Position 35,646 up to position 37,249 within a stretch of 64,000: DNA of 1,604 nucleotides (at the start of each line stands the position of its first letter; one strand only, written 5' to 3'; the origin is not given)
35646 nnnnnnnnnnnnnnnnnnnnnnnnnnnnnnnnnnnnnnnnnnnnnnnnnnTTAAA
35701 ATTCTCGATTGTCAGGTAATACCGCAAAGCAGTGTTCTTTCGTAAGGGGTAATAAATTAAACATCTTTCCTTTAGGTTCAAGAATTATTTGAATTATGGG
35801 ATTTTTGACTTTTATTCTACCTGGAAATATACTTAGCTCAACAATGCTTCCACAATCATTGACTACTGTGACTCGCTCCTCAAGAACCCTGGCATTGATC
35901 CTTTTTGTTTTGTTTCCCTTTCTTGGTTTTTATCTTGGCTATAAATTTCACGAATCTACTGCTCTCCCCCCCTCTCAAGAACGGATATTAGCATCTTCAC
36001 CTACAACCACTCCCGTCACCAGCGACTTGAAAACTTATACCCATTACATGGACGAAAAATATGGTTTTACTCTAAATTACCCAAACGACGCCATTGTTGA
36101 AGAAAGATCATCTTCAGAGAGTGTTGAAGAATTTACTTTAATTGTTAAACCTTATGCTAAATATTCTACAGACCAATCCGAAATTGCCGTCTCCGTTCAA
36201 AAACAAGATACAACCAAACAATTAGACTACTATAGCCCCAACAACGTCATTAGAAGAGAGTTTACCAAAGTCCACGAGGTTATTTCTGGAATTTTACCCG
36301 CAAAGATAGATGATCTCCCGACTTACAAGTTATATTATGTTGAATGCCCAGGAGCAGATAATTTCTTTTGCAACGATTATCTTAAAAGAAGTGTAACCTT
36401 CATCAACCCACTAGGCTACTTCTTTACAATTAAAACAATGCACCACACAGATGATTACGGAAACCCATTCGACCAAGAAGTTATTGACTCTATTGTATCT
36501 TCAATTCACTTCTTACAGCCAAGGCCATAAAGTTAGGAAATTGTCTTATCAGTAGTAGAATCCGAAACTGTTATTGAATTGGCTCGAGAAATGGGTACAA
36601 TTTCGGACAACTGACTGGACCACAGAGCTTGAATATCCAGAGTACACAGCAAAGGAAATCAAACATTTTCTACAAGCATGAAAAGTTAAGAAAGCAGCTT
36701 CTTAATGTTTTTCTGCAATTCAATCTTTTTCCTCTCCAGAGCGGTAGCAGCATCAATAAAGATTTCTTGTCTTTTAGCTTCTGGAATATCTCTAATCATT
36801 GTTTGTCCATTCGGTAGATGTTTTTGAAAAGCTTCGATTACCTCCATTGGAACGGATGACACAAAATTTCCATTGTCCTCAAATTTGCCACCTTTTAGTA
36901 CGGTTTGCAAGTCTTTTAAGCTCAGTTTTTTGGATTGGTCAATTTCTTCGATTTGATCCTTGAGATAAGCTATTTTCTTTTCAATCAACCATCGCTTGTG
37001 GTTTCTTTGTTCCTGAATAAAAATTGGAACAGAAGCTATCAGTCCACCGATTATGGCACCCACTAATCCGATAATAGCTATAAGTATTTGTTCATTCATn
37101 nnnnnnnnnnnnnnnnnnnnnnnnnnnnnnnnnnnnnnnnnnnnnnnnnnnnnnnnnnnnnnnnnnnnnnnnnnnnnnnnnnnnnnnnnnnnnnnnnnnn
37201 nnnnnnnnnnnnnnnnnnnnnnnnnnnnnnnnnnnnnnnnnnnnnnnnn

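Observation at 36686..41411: Four-gene translationally coupled operon (LTD protein - UvrD-like helicase - Fe-S RecB/Cas4-like nuclease with exonuclease-like C-domain - membrane protein) divergent from lexA, inside a defense island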

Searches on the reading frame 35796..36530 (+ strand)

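Call 5: search_protein_families(library=pfam, proteins=[window:35796-36530:+], max_evalue=0.01)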
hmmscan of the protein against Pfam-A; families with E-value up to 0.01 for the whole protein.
window:35796-36530:+ (244 aa): 1 family
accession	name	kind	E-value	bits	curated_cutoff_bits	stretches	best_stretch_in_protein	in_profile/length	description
PF18933.6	PsbP_2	-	2e-06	28.4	27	1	75-236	38-181/184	PsbP-like protein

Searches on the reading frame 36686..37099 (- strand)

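Call 5: search_protein_families(library=pfam, proteins=[window:36686-37099:-], max_evalue=0.01)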
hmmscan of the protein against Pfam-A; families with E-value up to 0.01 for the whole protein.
window:36686-37099:- (137 aa): 1 family
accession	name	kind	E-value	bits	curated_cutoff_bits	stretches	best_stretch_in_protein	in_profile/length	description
PF05674.17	DUF816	-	0.00079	19.8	24.6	1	41-108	57-120/176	Baculovirus protein of unknown function (DUF816)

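Call 6: search_protein_families(library=padloc, proteins=[window:36686-37099:-], max_evalue=0.01)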
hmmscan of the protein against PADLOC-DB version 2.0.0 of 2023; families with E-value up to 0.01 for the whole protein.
window:36686-37099:- (137 aa): 0 families

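Call 7: search_protein_families(library=ncbifam, proteins=[window:36686-37099:-], max_evalue=0.01)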
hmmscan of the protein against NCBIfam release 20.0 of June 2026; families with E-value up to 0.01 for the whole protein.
window:36686-37099:- (137 aa): 1 family
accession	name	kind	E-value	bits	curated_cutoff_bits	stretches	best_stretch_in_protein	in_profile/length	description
NF049989.1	CD0519_CD1768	subfamily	0.00078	18.1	300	1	3-72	154-225/378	CD0519/CD1768 family membrane protein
